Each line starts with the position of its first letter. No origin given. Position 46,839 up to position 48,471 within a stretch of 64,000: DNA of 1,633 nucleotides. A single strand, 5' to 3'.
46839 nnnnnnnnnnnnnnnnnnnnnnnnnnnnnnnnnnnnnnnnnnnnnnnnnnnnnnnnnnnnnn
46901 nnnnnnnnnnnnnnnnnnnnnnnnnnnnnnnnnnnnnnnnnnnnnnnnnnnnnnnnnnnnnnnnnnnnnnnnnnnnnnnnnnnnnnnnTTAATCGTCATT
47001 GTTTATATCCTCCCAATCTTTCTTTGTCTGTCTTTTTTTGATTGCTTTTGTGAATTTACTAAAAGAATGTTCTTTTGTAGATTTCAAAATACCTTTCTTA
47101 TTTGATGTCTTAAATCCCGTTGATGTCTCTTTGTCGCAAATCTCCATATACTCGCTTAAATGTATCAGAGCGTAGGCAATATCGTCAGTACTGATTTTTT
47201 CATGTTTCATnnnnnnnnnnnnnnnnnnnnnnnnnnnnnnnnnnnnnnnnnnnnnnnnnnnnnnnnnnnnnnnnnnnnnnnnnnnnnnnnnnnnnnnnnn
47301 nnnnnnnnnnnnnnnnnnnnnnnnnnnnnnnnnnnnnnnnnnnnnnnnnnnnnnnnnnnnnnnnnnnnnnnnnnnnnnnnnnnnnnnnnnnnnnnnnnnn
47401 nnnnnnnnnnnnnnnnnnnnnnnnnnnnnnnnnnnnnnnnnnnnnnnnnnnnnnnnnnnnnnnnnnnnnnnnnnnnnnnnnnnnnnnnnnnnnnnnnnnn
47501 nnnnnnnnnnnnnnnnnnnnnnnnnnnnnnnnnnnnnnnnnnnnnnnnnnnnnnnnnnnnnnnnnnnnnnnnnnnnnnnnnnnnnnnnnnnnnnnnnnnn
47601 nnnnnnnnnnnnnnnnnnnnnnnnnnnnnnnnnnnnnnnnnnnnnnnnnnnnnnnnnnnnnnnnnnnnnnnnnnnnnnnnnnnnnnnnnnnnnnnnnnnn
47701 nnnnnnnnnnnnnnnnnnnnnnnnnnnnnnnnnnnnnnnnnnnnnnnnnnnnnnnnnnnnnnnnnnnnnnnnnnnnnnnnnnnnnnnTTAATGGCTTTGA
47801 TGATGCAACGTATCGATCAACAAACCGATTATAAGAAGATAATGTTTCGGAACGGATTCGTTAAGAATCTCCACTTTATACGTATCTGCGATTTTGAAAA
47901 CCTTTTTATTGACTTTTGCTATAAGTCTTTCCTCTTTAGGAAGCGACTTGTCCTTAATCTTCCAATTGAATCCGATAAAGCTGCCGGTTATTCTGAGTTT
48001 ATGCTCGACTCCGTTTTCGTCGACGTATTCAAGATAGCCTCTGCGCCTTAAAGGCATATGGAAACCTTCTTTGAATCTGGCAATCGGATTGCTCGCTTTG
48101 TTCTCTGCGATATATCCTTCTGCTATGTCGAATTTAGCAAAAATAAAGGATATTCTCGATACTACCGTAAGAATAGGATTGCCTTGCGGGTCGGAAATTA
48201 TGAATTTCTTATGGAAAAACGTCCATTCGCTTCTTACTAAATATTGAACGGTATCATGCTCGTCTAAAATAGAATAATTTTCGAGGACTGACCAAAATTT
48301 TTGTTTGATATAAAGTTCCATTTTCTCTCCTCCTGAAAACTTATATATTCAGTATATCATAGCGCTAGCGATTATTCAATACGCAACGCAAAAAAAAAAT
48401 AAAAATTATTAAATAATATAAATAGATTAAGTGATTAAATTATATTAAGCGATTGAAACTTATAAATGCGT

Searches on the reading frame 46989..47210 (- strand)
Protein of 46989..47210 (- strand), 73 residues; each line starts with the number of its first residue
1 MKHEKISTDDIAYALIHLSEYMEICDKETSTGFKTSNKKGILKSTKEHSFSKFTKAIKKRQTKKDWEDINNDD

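Call 9: search_protein_families(library=pfam, proteins=[window:46989-47210:-], max_evalue=1)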
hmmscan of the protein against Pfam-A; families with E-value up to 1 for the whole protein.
window:46989-47210:- (73 aa): 0 families

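Call 10: search_protein_families(library=padloc, proteins=[window:46989-47210:-], max_evalue=1)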
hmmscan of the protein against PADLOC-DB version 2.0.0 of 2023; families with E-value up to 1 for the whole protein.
window:46989-47210:- (73 aa): 0 families

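Call 11: search_protein_families(library=phrogs, proteins=[window:46989-47210:-], max_evalue=1)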
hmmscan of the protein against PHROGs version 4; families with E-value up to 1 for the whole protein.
window:46989-47210:- (73 aa): 1 family
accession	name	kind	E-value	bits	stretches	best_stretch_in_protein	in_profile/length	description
phrog_13193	-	unknown function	0.043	14.8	1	9-69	52-115/189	-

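Call 13: find_homologous_proteins(query=window:46989-47210:-)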
Query window:46989-47210:- (73 aa): 3 proteins with E <= 0.001 among 3 candidates.
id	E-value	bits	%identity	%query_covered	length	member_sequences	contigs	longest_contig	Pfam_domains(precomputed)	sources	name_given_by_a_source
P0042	9.8e-38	144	97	100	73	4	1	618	-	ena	-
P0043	3.3e-24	102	71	99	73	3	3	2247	-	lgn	-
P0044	3.3e-22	95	68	99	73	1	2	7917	-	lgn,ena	-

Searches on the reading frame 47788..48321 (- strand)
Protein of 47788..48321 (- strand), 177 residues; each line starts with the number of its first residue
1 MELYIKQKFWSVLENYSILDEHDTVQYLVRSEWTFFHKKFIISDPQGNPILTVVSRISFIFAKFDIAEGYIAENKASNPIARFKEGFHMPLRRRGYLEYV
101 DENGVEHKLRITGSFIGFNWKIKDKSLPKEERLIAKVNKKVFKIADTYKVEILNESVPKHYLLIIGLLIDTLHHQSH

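Call 9: search_protein_families(library=pfam, proteins=[window:47788-48321:-], max_evalue=1)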
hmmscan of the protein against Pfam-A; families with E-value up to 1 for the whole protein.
window:47788-48321:- (177 aa): 1 family
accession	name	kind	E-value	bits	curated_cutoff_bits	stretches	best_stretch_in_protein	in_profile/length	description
PF04525.18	LOR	-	1.5e-09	38.2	24.5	1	4-168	17-185/187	LURP-one-related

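Call 10: search_protein_families(library=padloc, proteins=[window:47788-48321:-], max_evalue=1)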
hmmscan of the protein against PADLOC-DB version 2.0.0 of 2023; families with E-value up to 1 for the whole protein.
window:47788-48321:- (177 aa): 0 families

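Call 11: search_protein_families(library=phrogs, proteins=[window:47788-48321:-], max_evalue=1)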
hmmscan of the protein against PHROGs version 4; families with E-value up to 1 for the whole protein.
window:47788-48321:- (177 aa): 1 family
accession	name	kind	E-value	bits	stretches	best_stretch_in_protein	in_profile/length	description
phrog_12842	-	unknown function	0.16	13.1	1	40-75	41-75/79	-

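Call 96: find_encoding_contigs(protein=window:47788-48321:-, flank=1500, max_places=10)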
Protein window:47788-48321:- (177 aa): 6 contigs read that carry it; 3 places shown.
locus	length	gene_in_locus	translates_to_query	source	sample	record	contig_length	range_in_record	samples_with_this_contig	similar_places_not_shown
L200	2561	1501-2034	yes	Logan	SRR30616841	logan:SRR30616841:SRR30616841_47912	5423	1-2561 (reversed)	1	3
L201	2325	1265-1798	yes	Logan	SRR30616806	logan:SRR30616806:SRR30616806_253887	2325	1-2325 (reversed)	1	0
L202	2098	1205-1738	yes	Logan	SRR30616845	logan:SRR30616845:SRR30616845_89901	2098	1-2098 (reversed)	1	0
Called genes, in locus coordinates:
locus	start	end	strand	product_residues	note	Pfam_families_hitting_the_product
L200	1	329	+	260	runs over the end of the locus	PF00809:Pterin_bind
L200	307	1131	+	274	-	PF02152:FolB, PF01288:HPPK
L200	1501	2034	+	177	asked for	PF04525:LOR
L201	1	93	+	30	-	?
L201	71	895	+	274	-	PF02152:FolB, PF01288:HPPK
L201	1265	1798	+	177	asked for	PF04525:LOR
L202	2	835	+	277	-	?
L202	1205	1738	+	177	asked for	PF04525:LOR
